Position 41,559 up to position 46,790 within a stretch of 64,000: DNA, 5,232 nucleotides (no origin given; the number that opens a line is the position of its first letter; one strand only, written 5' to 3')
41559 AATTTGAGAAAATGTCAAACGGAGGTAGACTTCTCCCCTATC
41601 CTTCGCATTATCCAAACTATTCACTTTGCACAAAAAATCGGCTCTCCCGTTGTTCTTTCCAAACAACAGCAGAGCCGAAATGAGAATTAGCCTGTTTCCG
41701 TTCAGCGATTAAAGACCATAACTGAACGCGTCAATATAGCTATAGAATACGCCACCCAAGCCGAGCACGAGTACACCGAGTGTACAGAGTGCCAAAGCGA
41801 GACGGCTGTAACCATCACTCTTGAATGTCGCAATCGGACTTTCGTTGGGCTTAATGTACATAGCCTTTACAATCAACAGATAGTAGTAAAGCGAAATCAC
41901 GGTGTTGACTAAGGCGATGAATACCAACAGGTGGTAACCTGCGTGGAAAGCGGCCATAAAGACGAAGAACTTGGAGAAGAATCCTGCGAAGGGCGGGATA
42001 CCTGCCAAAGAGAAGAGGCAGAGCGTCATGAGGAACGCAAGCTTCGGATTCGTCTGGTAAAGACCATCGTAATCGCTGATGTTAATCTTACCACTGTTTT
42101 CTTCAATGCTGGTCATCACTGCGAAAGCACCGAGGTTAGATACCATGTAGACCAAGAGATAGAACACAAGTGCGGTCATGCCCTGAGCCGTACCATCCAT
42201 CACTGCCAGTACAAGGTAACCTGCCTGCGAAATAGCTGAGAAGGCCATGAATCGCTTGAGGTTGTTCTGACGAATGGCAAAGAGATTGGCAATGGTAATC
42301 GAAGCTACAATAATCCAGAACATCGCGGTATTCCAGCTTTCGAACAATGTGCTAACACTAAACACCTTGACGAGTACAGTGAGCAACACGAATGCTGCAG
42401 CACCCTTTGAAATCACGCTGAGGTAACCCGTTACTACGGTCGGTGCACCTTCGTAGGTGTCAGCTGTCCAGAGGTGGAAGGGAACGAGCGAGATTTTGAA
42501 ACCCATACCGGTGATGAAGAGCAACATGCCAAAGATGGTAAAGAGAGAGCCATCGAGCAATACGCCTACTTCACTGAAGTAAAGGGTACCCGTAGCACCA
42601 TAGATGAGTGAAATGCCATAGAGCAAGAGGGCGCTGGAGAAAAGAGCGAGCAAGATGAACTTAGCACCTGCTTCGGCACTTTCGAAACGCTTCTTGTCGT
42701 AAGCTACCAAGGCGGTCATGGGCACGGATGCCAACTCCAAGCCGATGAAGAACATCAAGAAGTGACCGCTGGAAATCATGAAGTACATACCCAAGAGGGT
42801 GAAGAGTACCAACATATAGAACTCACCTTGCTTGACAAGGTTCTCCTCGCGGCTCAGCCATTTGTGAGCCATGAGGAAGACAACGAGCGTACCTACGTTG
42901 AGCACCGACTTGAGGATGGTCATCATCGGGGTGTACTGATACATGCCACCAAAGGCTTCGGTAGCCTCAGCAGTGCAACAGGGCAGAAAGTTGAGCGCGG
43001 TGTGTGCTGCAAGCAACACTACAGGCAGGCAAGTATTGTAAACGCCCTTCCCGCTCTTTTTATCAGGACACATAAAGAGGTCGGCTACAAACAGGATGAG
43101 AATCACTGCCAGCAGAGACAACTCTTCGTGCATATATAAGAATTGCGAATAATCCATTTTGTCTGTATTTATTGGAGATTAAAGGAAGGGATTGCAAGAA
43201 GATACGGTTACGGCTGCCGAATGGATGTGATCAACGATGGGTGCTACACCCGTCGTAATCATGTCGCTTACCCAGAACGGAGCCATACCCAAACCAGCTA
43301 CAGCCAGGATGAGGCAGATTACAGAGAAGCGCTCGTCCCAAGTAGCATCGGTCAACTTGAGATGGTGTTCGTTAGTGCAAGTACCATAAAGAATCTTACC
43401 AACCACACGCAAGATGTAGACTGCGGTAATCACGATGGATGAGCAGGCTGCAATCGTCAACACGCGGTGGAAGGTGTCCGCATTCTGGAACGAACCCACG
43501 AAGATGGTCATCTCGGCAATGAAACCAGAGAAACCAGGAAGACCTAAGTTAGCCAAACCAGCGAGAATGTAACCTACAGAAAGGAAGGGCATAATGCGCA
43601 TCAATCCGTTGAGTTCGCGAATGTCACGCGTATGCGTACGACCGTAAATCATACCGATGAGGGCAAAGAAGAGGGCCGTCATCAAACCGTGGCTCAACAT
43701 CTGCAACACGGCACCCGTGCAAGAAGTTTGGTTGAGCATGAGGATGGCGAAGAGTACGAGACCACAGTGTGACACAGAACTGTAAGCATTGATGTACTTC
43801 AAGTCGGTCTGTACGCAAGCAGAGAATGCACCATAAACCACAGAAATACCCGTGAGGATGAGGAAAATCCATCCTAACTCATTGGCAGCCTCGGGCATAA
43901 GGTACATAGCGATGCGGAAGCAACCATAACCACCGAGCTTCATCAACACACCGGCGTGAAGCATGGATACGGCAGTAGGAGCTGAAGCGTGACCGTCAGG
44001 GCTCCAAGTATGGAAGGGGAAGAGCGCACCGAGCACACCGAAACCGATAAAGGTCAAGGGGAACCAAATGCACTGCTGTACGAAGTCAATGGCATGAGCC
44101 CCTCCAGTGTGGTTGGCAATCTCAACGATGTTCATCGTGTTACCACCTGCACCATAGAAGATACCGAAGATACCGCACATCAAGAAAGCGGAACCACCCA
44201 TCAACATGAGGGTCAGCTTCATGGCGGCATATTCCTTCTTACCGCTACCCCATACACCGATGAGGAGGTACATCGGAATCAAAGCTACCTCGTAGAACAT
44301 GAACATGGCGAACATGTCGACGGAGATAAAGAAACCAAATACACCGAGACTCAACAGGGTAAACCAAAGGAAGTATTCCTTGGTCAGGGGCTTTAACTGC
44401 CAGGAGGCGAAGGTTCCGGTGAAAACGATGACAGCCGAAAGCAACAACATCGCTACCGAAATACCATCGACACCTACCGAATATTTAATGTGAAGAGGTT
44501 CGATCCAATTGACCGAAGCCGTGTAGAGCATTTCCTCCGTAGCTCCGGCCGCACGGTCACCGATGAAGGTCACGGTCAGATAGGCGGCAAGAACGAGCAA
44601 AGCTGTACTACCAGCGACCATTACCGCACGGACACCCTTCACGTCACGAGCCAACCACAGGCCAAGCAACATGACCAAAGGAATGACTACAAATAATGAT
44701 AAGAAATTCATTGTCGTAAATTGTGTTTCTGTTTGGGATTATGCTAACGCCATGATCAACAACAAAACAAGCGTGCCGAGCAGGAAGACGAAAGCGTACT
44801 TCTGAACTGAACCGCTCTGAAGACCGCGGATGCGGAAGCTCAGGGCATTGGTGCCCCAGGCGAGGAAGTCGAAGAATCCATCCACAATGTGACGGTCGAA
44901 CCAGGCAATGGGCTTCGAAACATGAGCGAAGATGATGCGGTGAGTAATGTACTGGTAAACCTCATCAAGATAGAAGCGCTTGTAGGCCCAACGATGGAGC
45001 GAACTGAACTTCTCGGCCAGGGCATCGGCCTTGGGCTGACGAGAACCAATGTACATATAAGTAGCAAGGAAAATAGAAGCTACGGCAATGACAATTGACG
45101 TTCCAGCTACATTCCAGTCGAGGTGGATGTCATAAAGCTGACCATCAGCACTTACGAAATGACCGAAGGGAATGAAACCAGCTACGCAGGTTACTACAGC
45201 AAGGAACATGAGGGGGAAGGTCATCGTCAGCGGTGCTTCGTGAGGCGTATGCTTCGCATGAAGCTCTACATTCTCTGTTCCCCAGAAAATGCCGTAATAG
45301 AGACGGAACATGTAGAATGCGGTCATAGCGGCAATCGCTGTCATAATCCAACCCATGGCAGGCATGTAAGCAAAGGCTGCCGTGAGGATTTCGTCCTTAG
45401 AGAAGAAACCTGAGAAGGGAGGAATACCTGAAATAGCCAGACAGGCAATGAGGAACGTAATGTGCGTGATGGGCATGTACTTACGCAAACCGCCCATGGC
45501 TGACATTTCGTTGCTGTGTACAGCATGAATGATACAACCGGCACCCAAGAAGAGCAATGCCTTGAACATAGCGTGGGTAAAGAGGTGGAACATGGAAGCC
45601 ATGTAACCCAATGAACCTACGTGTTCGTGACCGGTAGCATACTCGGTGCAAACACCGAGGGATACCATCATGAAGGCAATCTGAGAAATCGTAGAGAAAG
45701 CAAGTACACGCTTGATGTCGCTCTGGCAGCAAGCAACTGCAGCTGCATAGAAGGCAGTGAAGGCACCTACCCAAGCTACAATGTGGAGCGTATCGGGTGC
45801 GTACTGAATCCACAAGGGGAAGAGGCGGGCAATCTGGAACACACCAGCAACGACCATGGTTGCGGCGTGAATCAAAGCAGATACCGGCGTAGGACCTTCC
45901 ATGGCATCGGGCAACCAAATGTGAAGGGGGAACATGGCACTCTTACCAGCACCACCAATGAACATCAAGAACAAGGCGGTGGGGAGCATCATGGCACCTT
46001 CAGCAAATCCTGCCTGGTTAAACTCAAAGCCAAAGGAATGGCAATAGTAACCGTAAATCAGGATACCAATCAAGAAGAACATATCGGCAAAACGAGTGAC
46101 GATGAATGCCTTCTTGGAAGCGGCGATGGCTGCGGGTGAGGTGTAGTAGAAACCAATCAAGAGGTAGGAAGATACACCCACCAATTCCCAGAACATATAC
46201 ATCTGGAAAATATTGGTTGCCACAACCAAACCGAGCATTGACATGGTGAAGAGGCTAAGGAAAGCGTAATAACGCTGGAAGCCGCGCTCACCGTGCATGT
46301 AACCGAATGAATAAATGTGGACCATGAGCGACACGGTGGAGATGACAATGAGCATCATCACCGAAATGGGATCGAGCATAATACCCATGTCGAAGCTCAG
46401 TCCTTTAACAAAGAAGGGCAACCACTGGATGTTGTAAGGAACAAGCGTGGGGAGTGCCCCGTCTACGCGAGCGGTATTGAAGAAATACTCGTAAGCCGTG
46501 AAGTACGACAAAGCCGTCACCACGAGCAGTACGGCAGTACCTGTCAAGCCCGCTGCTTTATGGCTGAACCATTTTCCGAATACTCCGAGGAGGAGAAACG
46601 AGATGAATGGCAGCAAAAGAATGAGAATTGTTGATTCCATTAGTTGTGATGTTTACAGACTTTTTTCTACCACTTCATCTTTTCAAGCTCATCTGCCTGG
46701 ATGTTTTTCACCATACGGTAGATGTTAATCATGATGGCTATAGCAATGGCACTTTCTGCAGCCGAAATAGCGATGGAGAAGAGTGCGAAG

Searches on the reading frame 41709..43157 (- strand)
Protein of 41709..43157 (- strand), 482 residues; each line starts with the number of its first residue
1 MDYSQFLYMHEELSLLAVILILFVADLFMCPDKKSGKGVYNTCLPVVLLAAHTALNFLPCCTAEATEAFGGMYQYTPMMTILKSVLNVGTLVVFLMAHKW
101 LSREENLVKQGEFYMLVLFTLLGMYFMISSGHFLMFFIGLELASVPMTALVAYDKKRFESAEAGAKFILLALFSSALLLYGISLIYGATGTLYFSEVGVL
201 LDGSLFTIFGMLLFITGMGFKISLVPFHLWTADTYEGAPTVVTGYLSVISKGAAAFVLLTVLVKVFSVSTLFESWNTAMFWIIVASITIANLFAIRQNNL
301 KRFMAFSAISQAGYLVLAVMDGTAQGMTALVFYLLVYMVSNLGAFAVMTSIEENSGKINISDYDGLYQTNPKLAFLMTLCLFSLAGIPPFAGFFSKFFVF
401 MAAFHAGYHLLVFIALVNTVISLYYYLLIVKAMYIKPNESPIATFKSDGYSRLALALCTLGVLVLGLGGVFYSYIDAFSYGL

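Call 91: search_protein_families(library=pfam, proteins=[window:41709-43157:-], max_evalue=0.00001)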
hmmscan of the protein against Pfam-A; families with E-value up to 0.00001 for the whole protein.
window:41709-43157:- (482 aa): 1 family
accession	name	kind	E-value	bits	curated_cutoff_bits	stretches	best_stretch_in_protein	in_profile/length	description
PF00361.26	Proton_antipo_M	-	2e-66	224.6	21.5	1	130-422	1-294/294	NADH:quinone oxidoreductase/Mrp antiporter, TM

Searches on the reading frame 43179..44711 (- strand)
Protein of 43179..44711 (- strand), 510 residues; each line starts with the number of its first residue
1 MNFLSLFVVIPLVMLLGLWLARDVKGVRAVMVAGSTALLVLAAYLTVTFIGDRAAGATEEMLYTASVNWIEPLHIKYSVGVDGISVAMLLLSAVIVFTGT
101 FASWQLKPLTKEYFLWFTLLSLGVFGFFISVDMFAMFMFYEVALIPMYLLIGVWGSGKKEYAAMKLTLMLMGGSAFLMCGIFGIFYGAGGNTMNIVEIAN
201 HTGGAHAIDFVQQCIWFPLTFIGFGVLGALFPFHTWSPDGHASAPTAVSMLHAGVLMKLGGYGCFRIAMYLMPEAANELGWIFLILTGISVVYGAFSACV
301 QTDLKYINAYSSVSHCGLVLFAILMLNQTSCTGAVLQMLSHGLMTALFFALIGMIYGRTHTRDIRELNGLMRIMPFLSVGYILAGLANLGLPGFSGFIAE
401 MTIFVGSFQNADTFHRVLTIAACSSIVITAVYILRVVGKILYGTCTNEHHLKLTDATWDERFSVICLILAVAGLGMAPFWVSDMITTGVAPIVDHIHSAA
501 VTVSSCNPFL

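Call 92: search_protein_families(library=pfam, proteins=[window:43179-44711:-], max_evalue=0.00001)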
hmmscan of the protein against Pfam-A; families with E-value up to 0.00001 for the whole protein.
window:43179-44711:- (510 aa): 1 family
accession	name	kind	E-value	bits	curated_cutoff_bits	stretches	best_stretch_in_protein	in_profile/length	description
PF00361.26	Proton_antipo_M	-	3.7e-63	213.9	21.5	1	131-418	2-286/294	NADH:quinone oxidoreductase/Mrp antiporter, TM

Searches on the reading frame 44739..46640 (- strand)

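Call 92: search_protein_families(library=pfam, proteins=[window:44739-46640:-], max_evalue=0.00001)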
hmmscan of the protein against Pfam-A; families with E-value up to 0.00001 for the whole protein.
window:44739-46640:- (633 aa): 2 families
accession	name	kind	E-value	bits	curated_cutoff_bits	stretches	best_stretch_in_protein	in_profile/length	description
PF00361.26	Proton_antipo_M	-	2.5e-74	250.6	21.5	1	141-437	1-290/294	NADH:quinone oxidoreductase/Mrp antiporter, TM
PF00662.26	Proton_antipo_N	-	7.5e-18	64.6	24.5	1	78-125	4-51/51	NADH-Ubiquinone oxidoreductase (complex I), chain 5 N-terminus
